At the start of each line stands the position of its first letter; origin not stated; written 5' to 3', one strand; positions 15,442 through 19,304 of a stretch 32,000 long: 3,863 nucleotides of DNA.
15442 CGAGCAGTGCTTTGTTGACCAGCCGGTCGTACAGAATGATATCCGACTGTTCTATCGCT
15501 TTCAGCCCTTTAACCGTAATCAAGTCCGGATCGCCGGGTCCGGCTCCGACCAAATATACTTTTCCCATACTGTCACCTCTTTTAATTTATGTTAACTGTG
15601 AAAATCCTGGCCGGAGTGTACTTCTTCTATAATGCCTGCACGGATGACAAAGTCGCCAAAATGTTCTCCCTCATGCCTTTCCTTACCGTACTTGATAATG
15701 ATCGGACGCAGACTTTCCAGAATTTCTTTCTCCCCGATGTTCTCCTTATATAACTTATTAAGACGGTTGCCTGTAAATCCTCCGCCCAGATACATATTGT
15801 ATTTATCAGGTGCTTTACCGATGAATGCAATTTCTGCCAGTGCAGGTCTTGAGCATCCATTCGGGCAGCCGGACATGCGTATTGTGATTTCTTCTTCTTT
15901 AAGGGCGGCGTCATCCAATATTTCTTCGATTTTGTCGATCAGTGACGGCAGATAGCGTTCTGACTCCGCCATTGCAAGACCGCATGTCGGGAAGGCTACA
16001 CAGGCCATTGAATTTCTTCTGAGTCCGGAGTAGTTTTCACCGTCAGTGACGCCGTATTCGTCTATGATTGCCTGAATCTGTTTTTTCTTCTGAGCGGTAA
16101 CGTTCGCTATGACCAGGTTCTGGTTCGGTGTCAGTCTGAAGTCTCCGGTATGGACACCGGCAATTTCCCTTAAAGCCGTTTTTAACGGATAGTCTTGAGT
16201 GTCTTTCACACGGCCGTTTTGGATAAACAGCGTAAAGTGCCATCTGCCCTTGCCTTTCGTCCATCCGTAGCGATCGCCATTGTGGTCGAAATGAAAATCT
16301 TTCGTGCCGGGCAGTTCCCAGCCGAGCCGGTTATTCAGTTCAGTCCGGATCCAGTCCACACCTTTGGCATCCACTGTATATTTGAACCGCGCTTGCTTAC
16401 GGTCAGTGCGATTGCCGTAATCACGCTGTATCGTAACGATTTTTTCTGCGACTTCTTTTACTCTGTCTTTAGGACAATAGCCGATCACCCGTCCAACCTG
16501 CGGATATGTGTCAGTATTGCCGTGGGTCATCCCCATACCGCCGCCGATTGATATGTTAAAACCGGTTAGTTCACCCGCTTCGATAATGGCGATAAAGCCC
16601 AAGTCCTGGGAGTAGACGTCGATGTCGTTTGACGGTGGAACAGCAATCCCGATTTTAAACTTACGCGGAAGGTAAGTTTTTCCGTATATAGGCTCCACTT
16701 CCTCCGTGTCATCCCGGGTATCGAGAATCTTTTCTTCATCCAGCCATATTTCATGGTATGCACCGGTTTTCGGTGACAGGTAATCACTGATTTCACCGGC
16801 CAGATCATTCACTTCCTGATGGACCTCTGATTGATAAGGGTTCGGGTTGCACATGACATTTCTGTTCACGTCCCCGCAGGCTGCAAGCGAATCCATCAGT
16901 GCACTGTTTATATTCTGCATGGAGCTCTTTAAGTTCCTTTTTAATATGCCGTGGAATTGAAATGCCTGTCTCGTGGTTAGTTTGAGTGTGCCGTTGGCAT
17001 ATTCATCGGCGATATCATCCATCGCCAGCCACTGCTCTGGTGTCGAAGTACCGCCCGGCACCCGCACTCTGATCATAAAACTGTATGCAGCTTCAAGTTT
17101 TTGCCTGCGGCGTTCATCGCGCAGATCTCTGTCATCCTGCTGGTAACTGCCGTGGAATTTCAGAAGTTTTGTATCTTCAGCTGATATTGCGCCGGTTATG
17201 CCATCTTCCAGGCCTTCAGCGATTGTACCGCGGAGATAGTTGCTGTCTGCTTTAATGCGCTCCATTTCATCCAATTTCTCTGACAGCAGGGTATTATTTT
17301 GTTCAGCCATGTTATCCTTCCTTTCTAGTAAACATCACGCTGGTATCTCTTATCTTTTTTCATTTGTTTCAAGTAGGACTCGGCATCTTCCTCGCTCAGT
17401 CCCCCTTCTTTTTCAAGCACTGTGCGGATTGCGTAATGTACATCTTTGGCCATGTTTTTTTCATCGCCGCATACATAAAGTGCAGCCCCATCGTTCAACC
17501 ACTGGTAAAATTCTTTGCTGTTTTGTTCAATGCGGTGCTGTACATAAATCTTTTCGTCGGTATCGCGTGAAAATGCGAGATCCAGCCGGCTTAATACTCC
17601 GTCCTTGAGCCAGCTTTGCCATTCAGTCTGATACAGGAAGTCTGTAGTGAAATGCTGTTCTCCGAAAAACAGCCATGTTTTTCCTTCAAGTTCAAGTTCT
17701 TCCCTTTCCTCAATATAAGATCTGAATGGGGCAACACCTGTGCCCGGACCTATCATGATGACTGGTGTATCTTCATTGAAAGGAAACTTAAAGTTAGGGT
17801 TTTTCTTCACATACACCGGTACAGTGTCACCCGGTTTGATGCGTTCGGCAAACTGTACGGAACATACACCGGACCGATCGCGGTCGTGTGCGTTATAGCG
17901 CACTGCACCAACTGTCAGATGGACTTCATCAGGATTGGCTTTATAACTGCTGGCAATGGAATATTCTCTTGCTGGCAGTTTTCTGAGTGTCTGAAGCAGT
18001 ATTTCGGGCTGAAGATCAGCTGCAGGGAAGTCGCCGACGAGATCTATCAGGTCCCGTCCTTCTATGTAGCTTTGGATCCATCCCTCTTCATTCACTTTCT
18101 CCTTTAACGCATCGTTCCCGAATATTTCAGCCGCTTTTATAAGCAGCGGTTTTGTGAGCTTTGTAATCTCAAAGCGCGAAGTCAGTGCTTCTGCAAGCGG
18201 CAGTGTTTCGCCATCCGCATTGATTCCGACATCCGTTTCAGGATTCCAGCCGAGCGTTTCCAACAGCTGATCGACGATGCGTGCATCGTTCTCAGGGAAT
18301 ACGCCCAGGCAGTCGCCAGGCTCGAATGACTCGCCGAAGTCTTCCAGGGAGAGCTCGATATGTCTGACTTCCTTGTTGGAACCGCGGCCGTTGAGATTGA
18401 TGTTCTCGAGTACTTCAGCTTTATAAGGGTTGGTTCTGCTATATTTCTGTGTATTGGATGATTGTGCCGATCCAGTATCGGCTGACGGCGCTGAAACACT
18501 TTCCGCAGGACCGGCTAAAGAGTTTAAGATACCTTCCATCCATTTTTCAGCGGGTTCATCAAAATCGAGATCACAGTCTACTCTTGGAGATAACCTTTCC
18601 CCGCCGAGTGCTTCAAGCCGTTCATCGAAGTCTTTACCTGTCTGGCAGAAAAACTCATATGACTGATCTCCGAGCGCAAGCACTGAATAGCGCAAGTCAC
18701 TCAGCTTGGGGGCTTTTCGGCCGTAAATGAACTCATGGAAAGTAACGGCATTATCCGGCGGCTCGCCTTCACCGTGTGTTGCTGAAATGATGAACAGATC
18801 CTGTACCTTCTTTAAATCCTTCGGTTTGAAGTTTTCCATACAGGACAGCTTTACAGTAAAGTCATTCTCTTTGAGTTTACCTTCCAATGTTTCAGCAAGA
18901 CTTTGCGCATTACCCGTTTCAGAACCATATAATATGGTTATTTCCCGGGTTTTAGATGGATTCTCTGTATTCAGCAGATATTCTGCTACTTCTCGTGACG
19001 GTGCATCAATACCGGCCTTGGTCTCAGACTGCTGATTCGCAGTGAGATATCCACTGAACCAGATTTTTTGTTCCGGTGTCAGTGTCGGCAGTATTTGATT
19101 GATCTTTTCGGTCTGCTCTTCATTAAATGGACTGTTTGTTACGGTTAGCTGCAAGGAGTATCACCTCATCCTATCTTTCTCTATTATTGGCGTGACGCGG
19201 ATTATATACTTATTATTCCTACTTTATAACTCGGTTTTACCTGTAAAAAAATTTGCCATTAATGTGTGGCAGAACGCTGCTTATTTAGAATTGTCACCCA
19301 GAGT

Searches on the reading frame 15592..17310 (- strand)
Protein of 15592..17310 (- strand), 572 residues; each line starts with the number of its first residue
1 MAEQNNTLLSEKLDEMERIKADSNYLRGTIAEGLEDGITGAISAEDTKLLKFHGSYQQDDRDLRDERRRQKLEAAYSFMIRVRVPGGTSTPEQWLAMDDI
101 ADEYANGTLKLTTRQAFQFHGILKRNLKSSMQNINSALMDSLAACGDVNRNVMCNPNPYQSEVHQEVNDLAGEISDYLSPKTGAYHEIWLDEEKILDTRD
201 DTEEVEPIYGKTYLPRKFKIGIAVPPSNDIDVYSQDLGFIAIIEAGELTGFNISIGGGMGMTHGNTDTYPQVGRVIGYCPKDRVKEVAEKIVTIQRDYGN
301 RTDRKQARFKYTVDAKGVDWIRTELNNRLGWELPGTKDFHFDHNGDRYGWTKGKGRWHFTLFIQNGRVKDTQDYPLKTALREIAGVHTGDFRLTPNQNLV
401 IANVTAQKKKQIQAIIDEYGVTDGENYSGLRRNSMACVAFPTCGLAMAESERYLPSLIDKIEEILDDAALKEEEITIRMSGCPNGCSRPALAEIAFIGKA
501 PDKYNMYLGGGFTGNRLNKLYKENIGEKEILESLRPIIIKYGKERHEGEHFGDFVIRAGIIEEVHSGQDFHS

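Call 72: search_protein_families(library=pfam, proteins=[window:15592-17310:-], max_evalue=0.00001)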
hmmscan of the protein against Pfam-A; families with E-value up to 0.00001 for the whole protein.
window:15592-17310:- (572 aa): 2 families
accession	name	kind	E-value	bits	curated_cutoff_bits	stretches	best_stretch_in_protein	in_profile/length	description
PF01077.27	NIR_SIR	-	2.1e-51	174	27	2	175-332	7-157/158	Nitrite and sulphite reductase 4Fe-4S domain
PF03460.22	NIR_SIR_ferr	-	2.1e-31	107.9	24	2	76-134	7-66/69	Nitrite/Sulfite reductase ferredoxin-like half domain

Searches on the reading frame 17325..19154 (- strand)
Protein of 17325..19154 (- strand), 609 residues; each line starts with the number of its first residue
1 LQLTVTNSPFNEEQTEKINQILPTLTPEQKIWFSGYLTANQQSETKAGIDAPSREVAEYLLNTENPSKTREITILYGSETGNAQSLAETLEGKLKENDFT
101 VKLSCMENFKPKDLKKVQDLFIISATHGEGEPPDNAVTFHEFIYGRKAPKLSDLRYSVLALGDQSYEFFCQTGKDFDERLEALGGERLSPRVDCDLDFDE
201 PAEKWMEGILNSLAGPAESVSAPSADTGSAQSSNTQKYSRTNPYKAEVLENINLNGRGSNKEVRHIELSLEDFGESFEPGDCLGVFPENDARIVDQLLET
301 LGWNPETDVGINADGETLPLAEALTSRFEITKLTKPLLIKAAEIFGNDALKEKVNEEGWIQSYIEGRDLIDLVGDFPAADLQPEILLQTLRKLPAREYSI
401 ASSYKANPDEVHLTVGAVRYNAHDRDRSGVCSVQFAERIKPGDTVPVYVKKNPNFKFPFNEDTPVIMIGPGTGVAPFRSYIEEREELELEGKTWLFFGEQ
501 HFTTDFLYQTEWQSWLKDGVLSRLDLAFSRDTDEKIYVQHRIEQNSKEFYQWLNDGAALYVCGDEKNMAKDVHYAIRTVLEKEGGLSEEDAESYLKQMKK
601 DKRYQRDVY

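Call 72: search_protein_families(library=pfam, proteins=[window:17325-19154:-], max_evalue=0.00001)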
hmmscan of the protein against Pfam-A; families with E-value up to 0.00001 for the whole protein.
window:17325-19154:- (609 aa): 3 families
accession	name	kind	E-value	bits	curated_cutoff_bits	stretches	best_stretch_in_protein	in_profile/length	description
PF00258.30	Flavodoxin_1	-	4.1e-34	118.2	25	1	74-201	1-139/143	Flavodoxin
PF00667.26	FAD_binding_1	-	1.5e-28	100.4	32.3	1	239-432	4-220/222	FAD binding domain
PF00175.26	NAD_binding_1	-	2e-17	64.2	22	1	467-573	1-108/109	Oxidoreductase NAD-binding domain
